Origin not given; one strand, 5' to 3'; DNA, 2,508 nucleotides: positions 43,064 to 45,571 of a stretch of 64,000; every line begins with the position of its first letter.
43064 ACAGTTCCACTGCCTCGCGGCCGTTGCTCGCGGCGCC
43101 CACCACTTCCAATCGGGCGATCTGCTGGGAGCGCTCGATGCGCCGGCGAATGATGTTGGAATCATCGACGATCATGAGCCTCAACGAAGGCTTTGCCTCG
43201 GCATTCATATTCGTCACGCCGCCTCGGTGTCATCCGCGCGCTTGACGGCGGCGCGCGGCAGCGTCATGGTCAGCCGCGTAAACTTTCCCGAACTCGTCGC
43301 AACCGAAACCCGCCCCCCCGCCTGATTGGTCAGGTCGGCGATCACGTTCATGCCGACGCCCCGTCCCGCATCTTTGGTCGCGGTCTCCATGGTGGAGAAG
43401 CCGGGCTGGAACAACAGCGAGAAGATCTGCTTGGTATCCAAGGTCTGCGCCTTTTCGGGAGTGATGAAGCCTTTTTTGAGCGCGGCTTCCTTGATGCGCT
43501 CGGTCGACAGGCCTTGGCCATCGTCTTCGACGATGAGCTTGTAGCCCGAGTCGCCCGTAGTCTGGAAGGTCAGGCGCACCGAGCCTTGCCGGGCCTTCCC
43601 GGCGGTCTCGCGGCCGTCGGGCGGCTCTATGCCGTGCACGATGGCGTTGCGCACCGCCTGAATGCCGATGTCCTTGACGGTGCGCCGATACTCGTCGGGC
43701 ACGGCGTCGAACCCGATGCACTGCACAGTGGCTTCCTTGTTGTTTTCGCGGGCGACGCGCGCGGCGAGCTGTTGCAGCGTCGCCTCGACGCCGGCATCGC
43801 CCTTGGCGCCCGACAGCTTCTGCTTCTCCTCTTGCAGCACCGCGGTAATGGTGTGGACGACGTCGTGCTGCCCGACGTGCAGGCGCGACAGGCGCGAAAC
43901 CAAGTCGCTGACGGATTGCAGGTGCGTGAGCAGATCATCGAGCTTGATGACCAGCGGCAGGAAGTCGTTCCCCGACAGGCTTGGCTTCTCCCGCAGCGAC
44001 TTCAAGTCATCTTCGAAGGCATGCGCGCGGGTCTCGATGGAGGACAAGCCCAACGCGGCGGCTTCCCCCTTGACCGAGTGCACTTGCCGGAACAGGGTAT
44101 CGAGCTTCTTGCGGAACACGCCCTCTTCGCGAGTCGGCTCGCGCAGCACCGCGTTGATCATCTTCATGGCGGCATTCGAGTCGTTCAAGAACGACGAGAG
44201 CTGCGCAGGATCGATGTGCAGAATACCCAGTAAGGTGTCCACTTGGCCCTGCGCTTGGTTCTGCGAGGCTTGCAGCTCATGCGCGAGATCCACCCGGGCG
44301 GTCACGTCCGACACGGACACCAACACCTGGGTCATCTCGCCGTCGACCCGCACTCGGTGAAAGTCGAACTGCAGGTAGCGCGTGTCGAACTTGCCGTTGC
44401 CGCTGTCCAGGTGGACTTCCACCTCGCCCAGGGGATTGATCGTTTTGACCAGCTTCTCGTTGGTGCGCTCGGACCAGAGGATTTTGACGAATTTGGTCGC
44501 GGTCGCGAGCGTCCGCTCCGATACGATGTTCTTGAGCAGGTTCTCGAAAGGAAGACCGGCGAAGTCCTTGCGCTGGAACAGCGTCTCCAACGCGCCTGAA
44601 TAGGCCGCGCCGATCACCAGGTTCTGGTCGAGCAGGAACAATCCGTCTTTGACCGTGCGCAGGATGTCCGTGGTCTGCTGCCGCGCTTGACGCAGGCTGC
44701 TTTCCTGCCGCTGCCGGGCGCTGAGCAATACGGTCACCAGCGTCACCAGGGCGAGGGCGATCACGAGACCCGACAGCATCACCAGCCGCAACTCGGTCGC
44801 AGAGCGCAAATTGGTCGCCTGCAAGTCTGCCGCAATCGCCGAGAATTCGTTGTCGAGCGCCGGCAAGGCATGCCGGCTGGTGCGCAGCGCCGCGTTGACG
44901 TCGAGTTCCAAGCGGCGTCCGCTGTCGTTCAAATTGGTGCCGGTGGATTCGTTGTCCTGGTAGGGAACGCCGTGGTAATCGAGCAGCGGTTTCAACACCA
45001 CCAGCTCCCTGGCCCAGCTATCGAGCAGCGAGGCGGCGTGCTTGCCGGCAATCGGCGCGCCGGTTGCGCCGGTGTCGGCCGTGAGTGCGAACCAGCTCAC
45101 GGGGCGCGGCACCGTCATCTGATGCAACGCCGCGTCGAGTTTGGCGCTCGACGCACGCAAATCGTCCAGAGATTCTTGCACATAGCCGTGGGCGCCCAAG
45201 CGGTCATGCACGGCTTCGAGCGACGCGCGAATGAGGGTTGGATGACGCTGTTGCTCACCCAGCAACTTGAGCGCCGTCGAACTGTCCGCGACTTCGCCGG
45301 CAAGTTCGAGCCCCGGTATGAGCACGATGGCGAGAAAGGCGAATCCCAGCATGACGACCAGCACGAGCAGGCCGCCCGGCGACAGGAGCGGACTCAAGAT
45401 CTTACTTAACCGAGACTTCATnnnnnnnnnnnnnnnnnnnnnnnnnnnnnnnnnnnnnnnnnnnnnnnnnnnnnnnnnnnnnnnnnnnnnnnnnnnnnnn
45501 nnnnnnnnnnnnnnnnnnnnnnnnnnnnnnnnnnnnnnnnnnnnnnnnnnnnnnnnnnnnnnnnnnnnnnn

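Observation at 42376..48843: Five-gene, translationally coupled signalling operon mixing chemotaxis-type, Hanks-type and TonB-type modules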

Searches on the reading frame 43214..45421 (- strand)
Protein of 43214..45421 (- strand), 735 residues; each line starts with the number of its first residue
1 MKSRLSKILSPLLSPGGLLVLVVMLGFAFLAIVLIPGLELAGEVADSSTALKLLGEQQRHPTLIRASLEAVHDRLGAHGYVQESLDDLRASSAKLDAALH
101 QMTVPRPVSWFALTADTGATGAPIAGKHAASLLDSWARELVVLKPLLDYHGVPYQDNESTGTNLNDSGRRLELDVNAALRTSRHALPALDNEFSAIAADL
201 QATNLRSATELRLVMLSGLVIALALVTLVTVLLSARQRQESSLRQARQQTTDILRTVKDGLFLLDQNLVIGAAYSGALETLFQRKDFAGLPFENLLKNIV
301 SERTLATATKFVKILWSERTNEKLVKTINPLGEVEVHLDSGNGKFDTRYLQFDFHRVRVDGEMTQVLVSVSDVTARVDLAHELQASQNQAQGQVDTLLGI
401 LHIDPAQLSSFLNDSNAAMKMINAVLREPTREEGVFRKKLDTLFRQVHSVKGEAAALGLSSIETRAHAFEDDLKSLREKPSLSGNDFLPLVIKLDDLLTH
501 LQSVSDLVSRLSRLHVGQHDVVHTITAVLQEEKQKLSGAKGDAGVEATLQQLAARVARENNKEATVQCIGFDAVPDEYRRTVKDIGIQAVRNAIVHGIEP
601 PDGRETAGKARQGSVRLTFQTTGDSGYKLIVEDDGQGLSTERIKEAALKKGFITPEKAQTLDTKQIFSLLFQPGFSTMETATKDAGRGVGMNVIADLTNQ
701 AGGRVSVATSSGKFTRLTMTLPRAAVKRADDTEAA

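Call 3: search_protein_families(library=pfam, proteins=[window:43214-45421:-], max_evalue=0.01)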
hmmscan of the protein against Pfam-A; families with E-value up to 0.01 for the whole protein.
window:43214-45421:- (735 aa): 2 families
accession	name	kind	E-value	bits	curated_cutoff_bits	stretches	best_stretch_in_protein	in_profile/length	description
PF02518.31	HATPase_c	-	1.1e-12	48.8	26.4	1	588-724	12-110/111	Histidine kinase-, DNA gyrase B-, and HSP90-like ATPase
PF01627.28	Hpt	-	5.4e-08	33.4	24.6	1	409-502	4-82/84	Hpt domain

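Call 4: search_protein_families(library=ncbifam, proteins=[window:43214-45421:-], max_evalue=0.01)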
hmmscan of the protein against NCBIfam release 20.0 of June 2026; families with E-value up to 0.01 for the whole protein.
window:43214-45421:- (735 aa): 10 families
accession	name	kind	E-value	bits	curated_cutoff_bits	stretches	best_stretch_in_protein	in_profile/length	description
NF041336.1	CheA_Halo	equivalog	5.1e-48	164.2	950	2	550-724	364-538/666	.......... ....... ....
NF007835.0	PRK10547.1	equivalog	3.7e-26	91.9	793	1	588-722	392-522/670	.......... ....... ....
NF007688.0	PRK10364.1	equivalog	4.1e-08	32.4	479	1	671-729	404-457/460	two-component system sensor histidine kinase ZraS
NF008298.1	PRK11086.1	subfamily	1.6e-05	23.6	520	1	668-723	475-525/529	DcuS/MalK family sensor histidine kinase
NF008468.0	PRK11360.1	equivalog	8.2e-05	21.1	646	0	670-727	560-612/616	two-component system sensor histidine kinase AtoS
NF041777.1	sens_FixL_Rhizob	equivalog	0.0007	18.3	850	0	668-725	431-483/485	sensor protein FixL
NF046044.1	PnpS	equivalog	0.0034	16.5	400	0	683-722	351-390/390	two-component system histidine kinase PnpS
NF052574.1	HisKinEspCMyxo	equivalog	0.0049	15.1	1200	1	665-731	582-645/785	serine histidine kinase EspC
NF047466.1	hybrid_RR_LvrB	exception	0.0052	16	500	0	679-723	332-376/377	hybrid histidine kinase/response regulator LvrB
NF038297.2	hybrid_HK_HrmK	equivalog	0.0064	15.2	725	0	667-731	400-465/607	hybrid histidine kinase/response regulator HrmK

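Call 5: find_homologous_proteins(query=window:43214-45421:-, max_evalue=0.00001)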
Query window:43214-45421:- (735 aa): 2458 proteins with E <= 0.00001 among 8000 candidates; the best 120 are listed.
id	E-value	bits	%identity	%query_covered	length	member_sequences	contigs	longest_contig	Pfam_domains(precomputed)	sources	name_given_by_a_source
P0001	0.0e+0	1538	97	100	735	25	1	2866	PF02518.32,PF01627.29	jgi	jgi:HPt (histidine-containing phosphotransfer) domain-containing protein/PAS domain-containing prote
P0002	0.0e+0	1445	91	100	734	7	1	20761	PF02518.32,PF01627.29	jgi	jgi:HPt (histidine-containing phosphotransfer) domain-containing protein/PAS domain-containing prote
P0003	0.0e+0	1440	91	100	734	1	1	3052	PF02518.32,PF01627.29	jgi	jgi:HPt (histidine-containing phosphotransfer) domain-containing protein/PAS domain-containing prote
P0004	0.0e+0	1417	89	100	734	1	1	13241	PF02518.32,PF01627.29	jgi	jgi:two-component system chemotaxis sensor kinase CheA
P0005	0.0e+0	1413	88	100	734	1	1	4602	PF02518.32,PF01627.29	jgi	jgi:two-component system chemotaxis sensor kinase CheA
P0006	0.0e+0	1404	89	100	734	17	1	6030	PF02518.32,PF01627.29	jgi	jgi:PAS domain-containing protein/HPt (histidine-containing phosphotransfer) domain-containing prote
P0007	0.0e+0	1399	89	100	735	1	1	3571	PF02518.32,PF01627.29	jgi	jgi:HPt (histidine-containing phosphotransfer) domain-containing protein/PAS domain-containing prote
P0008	0.0e+0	1399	88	100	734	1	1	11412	PF02518.32,PF01627.29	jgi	jgi:HPt (histidine-containing phosphotransfer) domain-containing protein/PAS domain-containing prote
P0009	0.0e+0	1398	88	100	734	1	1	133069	PF02518.32,PF01627.29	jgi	jgi:HPt (histidine-containing phosphotransfer) domain-containing protein/PAS domain-containing prote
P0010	0.0e+0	1398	88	100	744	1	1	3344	PF02518.32,PF01627.29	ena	-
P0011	0.0e+0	1398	88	100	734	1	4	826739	PF02518.32,PF01627.29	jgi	jgi:two-component system chemotaxis sensor kinase CheA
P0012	0.0e+0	1396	88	100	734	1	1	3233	PF02518.32,PF01627.29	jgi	jgi:two-component system chemotaxis sensor kinase CheA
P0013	0.0e+0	1396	88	100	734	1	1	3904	PF02518.32,PF01627.29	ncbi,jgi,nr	ncbi:MAG: two-component system, chemotaxis family, sensor kinase CheA [Gammaproteobacteria bacterium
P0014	0.0e+0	1394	88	100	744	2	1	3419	PF02518.32,PF01627.29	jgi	jgi:two-component system, chemotaxis family, sensor kinase CheA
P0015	0.0e+0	1393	88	100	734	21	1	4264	PF02518.32,PF01627.29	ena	-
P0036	0.0e+0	1367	87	100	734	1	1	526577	PF02518.32,PF01627.29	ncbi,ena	-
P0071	0.0e+0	1342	84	100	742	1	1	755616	PF02518.32,PF01627.29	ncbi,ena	-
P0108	0.0e+0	1335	83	100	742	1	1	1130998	PF02518.32,PF01627.29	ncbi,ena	-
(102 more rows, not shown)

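Call 17: find_encoding_contigs(protein=P0108, flank=10000, max_places=3)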
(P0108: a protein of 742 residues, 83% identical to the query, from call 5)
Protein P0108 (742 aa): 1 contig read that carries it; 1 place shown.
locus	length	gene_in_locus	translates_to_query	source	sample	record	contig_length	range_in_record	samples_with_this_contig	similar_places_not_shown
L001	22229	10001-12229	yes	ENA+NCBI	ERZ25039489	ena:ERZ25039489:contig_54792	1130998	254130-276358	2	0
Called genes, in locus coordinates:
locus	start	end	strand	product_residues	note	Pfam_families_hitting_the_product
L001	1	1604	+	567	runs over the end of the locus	PF05960:DUF885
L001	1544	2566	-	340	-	PF00291:PALP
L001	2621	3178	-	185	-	-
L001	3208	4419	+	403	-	-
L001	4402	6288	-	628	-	PF17899:Peptidase_M61_N, PF05299:Peptidase_M61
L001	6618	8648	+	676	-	PF03544:TonB_C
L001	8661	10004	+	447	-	PF03109:ABC1 (faint), PF00069:Pkinase, PF07714:PK_Tyr_Ser-Thr, PF01636:APH (weak)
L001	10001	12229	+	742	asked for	PF01627:Hpt, PF02518:HATPase_c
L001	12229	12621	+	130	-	PF00072:Response_reg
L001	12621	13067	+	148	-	PF13690:CheX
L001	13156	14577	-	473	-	PF06537:DHOR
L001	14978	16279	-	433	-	PF07732:Cu-oxidase_3, PF00394:Cu-oxidase, PF07731:Cu-oxidase_2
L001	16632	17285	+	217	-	PF00440:TetR_N, PF16925:TetR_C_13, PF21993:TetR_C_13_2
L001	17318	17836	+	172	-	-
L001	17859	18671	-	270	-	PF00106:adh_short, PF08659:KR, PF13561:adh_short_C2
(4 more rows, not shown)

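Call 18: list_cluster_members(proteins=[window:43214-45421:-, P0108, P0036, P0071])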
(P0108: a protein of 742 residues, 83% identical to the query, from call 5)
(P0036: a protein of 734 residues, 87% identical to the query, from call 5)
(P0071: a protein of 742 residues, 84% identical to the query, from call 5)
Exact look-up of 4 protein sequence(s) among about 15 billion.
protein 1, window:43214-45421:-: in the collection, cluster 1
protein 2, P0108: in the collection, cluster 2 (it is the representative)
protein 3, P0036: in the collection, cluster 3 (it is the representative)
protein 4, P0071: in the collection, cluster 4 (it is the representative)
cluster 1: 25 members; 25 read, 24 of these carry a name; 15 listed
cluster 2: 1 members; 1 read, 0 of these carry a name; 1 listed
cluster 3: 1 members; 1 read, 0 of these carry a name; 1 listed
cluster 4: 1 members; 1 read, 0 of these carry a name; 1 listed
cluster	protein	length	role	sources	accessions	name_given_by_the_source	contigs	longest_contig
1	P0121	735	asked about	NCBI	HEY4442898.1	MAG TPA: ATP-binding protein [Steroidobacteraceae bacterium]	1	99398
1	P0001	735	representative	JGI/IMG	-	HPt (histidine-containing phosphotransfer) domain-containing protein/PAS ...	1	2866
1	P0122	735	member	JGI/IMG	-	two-component system, chemotaxis family, sensor kinase CheA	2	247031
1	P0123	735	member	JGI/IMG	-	two-component system, chemotaxis family, sensor kinase CheA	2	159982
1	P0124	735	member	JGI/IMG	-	two-component system chemotaxis sensor kinase CheA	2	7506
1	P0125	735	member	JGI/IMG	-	two-component system chemotaxis sensor kinase CheA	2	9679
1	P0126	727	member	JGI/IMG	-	HPt (histidine-containing phosphotransfer) domain-containing protein/PAS ...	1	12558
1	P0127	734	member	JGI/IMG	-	two-component system chemotaxis sensor kinase CheA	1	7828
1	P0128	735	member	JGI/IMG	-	two-component system, chemotaxis family, sensor kinase CheA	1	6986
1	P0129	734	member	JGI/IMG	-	HPt (histidine-containing phosphotransfer) domain-containing protein/PAS ...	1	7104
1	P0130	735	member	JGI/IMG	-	two-component system, chemotaxis family, sensor kinase CheA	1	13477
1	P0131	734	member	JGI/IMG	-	two-component system chemotaxis sensor kinase CheA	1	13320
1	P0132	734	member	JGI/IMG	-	two-component system chemotaxis sensor kinase CheA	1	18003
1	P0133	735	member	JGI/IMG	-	two-component system chemotaxis sensor kinase CheA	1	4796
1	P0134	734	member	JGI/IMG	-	two-component system chemotaxis sensor kinase CheA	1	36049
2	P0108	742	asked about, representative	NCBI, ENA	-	-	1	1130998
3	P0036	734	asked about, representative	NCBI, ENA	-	-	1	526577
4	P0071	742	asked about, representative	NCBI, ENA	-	-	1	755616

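Call 21: search_solved_structures(query=window:43214-45421:-, max_evalue=0.01, show_alignments=2)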
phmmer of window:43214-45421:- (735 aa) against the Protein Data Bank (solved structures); distinct sequences matched with E-value up to 0.01: 14.
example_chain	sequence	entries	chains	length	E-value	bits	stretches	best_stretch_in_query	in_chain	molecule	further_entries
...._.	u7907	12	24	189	1.2e-26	96.8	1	554-722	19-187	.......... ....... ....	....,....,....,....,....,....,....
1i5d_A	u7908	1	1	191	1.3e-26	96.8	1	554-722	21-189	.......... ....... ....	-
6mi6_A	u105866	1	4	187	1.5e-26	96.5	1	554-722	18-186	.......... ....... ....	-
4xiv_A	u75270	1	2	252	2.4e-26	95.8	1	552-722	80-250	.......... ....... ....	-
2ch4_A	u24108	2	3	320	2.7e-26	95.7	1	554-724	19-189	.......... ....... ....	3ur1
3ja6_C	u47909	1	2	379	2.3e-25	92.6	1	553-723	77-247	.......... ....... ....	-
1b3q_A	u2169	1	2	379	2.7e-25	92.4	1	553-723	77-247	PROTEIN (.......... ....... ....)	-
4jpb_A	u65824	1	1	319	4.5e-24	88.3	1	554-724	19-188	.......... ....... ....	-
6s1k_A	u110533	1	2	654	2.7e-22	82.4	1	581-723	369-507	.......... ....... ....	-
8c5v_A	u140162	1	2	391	2.5e-18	69.4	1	581-723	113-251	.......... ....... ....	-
6ff6_A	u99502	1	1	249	1.5e-05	27.2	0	437-501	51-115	BRIC1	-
3kyi_A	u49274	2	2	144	0.0003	22.8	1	439-496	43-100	Putative histidine protein kinase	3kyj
2ld6_A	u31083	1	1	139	0.0081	18.1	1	409-518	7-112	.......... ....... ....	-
8c5v_C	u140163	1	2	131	0.0089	17.9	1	435-499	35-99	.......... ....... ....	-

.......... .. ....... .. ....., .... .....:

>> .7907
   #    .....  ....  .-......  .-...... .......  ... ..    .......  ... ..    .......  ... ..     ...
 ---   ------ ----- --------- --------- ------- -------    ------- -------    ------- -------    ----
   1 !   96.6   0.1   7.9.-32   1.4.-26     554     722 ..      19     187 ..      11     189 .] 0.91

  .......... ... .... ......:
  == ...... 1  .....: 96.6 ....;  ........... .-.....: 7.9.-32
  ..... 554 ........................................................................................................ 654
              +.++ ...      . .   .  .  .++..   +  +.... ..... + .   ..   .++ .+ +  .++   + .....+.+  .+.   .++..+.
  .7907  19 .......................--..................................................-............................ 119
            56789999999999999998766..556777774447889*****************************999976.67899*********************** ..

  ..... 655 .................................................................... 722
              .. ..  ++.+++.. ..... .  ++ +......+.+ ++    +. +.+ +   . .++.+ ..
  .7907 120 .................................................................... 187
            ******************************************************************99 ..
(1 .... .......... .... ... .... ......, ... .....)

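Call 25: search_protein_representatives(protein=window:43214-45421:-)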
Query: 735 residues. Proteins with E-value up to 0.001 (for the whole library): 35740; up to 1e-10: 29525; up to 1e-30: 1393. The best 150 are listed.
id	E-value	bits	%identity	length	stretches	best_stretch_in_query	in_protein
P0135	0.0e+00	1094.4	71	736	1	1-735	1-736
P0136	5.7e-207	705.9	50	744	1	27-725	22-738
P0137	2.6e-185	634.3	61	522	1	219-735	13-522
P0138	6.1e-174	596.8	45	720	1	17-727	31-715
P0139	6.0e-173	593.5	44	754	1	17-723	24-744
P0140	1.8e-163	562.2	43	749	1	23-723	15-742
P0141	5.3e-162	557.3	44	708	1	12-726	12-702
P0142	1.6e-160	552.4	41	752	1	19-726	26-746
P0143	1.2e-158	546.2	42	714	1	29-724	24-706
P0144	5.0e-148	511.1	78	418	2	228-482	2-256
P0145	1.3e-145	503.1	55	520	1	215-735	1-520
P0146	2.6e-145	502.2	44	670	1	169-723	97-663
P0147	3.2e-145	501.9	46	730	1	160-726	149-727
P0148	8.5e-145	500.5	39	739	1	14-723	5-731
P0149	7.8e-144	497.3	38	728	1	21-726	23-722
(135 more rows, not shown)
